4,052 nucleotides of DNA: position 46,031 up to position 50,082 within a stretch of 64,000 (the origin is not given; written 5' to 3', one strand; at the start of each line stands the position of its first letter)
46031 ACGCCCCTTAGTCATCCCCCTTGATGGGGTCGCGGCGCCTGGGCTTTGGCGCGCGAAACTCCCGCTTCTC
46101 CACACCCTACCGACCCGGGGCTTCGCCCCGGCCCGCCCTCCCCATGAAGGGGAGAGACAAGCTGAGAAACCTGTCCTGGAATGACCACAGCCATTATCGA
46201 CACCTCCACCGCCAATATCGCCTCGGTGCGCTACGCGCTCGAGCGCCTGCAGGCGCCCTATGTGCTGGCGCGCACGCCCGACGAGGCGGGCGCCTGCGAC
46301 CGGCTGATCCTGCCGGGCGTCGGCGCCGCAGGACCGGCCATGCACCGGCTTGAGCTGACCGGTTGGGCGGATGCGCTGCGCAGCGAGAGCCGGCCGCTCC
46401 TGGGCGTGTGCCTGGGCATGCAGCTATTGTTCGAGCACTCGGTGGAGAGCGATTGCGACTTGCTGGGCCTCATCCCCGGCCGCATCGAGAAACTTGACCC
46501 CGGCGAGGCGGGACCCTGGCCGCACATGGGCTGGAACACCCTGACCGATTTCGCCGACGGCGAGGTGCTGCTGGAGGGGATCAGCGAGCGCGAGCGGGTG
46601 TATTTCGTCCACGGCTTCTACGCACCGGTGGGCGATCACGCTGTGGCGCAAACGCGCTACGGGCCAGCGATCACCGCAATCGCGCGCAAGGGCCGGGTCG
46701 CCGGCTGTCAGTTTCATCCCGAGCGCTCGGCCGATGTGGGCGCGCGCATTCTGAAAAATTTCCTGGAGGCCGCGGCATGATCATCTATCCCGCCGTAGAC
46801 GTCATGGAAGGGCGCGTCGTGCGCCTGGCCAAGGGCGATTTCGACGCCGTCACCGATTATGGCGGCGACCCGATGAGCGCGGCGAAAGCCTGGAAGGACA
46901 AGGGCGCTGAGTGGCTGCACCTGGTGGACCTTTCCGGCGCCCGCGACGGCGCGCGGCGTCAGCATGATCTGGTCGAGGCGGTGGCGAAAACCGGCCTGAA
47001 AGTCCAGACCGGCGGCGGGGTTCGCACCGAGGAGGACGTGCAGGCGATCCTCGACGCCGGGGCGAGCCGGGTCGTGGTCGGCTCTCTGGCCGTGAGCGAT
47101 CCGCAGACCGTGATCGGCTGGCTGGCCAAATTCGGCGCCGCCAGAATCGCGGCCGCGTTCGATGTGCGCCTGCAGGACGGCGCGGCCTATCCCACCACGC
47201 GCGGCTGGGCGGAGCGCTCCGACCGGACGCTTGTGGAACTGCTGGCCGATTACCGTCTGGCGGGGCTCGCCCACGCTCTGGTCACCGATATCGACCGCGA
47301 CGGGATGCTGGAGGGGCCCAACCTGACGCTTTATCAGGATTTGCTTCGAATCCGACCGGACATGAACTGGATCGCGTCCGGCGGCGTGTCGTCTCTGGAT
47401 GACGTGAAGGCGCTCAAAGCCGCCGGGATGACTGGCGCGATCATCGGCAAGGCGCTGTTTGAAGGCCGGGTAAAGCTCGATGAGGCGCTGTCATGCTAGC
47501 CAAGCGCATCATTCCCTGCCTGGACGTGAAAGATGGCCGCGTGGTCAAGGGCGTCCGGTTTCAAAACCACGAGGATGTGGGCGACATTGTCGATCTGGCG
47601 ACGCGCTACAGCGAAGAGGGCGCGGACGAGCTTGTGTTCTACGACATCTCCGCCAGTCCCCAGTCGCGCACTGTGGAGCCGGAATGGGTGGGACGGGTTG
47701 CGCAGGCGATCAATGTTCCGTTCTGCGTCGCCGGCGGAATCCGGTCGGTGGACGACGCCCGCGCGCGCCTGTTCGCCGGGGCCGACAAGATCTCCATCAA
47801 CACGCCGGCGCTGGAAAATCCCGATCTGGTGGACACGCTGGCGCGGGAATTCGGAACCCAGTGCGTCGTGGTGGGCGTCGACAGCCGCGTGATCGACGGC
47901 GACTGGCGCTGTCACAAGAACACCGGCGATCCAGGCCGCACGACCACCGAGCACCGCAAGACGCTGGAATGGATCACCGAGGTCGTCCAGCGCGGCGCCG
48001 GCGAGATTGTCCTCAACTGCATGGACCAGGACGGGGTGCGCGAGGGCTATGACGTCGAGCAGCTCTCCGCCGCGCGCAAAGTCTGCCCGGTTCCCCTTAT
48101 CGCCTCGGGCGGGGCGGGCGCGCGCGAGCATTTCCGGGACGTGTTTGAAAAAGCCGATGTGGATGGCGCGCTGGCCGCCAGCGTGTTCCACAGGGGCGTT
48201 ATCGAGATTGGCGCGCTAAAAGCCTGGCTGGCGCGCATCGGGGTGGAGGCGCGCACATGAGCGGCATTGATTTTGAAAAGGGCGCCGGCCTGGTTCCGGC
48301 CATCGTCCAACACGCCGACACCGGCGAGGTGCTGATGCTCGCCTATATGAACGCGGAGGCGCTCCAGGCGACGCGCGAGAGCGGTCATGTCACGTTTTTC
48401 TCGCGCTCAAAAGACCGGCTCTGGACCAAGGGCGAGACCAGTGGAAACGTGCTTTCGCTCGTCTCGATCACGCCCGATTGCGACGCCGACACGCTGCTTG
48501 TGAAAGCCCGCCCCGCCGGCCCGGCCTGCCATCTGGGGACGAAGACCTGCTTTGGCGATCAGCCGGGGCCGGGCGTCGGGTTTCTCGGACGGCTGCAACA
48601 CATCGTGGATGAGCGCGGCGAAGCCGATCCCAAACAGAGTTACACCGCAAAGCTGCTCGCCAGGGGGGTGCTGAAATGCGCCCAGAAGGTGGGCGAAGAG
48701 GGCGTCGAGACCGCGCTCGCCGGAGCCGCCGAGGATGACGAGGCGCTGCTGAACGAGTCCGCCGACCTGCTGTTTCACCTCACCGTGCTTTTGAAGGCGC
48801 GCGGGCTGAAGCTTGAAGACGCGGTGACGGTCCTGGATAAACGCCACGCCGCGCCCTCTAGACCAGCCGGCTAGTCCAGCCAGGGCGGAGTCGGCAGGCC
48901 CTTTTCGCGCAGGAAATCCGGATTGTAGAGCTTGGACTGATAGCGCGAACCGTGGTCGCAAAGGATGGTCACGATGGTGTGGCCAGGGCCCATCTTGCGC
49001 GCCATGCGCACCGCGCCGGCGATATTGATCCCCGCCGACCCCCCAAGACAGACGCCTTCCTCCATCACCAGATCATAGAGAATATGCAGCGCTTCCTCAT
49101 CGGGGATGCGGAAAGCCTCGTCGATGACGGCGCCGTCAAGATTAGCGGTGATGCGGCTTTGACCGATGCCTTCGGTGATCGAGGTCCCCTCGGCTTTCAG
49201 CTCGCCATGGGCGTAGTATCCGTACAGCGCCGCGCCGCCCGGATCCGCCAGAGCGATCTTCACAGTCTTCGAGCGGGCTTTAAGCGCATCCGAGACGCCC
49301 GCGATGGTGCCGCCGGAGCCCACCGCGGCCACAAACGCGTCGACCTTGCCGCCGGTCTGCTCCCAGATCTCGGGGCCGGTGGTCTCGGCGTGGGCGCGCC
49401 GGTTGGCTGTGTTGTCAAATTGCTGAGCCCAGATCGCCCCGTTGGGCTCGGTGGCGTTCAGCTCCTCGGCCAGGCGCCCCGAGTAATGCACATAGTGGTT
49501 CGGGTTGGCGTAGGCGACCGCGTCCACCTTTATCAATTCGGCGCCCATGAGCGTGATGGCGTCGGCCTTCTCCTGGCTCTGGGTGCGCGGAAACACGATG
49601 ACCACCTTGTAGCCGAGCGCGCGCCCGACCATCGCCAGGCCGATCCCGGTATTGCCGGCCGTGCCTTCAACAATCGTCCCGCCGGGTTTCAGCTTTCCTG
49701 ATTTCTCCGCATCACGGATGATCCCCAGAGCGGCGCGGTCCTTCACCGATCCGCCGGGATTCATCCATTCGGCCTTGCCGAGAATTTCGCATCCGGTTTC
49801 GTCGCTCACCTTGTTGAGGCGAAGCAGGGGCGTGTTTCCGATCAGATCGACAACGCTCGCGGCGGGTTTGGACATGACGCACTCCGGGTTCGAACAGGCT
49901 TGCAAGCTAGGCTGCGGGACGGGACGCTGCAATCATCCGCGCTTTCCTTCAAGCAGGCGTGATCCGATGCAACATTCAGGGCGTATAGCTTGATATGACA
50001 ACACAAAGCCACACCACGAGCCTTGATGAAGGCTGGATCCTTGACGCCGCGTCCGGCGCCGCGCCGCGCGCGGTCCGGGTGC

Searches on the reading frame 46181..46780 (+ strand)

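Call 8: search_protein_families(library=pfam, proteins=[window:46181-46780:+], max_evalue=0.01)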
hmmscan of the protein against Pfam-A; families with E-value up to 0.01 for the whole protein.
window:46181-46780:+ (199 aa): 4 families
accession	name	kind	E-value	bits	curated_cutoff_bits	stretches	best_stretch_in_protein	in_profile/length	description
PF00117.34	GATase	-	4e-16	59.7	22.8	1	16-195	13-187/190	Glutamine amidotransferase class-I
PF01174.25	SNO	-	2.2e-05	24.8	27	0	22-98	17-96/188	SNO glutamine amidotransferase family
PF07685.20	GATase_3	-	0.0012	18.9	27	1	32-98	33-111/196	CobB/CobQ-like glutamine amidotransferase domain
PF07722.19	Peptidase_C26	-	0.0048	17.1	20.5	0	68-83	103-118/219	Peptidase C26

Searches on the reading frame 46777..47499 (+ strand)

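Call 8: search_protein_families(library=pfam, proteins=[window:46777-47499:+], max_evalue=0.01)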
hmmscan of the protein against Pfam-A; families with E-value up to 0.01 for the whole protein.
window:46777-47499:+ (240 aa): 6 families
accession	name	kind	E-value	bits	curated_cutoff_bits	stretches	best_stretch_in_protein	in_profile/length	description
PF00977.27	His_biosynth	-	6.7e-71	238.8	23.6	1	3-232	2-227/228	Histidine biosynthesis protein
PF00218.27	IGPS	-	0.00022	20.9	27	0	192-229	206-243/254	Indole-3-glycerol phosphate synthase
PF01180.27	DHO_dh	-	0.00052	19.7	27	0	71-105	238-272/291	Dihydroorotate dehydrogenase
PF04131.20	NanE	-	0.0017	18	27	1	58-117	129-187/192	Putative N-acetylmannosamine-6-phosphate epimerase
PF00478.31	IMPDH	-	0.0037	16.8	25.6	0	65-104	199-238/345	IMP dehydrogenase / GMP reductase domain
PF04309.18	G3P_antiterm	-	0.0069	16.2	27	0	70-101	136-167/173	Glycerol-3-phosphate responsive antiterminator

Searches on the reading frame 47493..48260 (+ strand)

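Call 8: search_protein_families(library=pfam, proteins=[window:47493-48260:+], max_evalue=0.01)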
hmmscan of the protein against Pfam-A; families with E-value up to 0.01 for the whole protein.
window:47493-48260:+ (255 aa): 5 families
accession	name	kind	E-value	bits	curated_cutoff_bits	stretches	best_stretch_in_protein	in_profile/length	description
PF00977.27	His_biosynth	-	9.4e-71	238.3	23.6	1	5-237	1-227/228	Histidine biosynthesis protein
PF01207.24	Dus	-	1.3e-09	38.1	20.4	1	20-117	128-231/311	Dihydrouridine synthase (Dus)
PF03060.21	NMO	-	0.00044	20.2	28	0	66-104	185-223/331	Nitronate monooxygenase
PF01791.15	DeoC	-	0.0043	17.2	23.8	0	188-223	179-213/229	DeoC/LacD family aldolase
PF01180.27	DHO_dh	-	0.0077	15.9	27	0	65-119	229-286/291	Dihydroorotate dehydrogenase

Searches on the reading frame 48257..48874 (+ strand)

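Call 8: search_protein_families(library=pfam, proteins=[window:48257-48874:+], max_evalue=0.01)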
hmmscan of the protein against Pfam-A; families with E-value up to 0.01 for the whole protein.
window:48257-48874:+ (205 aa): 2 families
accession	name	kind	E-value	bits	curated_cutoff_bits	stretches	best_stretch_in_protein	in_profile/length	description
PF01502.23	PRA-CH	-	2.7e-32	110.9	27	1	27-99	1-73/74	Phosphoribosyl-AMP cyclohydrolase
PF01503.22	PRA-PH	-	6.9e-19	68.5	21.3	1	112-197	3-86/86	Phosphoribosyl-ATP pyrophosphohydrolase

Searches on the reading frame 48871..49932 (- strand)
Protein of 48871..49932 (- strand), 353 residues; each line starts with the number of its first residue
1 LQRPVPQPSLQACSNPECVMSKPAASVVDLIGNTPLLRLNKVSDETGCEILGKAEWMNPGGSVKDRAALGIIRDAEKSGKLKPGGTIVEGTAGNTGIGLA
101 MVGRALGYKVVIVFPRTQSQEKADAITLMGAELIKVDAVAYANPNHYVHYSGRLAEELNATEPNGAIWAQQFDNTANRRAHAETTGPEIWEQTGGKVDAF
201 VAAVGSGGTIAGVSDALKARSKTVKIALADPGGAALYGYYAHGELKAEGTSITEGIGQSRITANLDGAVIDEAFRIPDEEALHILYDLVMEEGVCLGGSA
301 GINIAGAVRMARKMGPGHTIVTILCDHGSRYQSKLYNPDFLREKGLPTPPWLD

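Call 8: search_protein_families(library=pfam, proteins=[window:48871-49932:-], max_evalue=0.01)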
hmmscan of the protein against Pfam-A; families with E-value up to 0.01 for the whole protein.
window:48871-49932:- (353 aa): 1 family
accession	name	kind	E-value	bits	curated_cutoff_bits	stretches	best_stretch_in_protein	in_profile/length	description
PF00291.31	PALP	-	1.3e-71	241.8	35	1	29-326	3-295/295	Pyridoxal-phosphate dependent enzyme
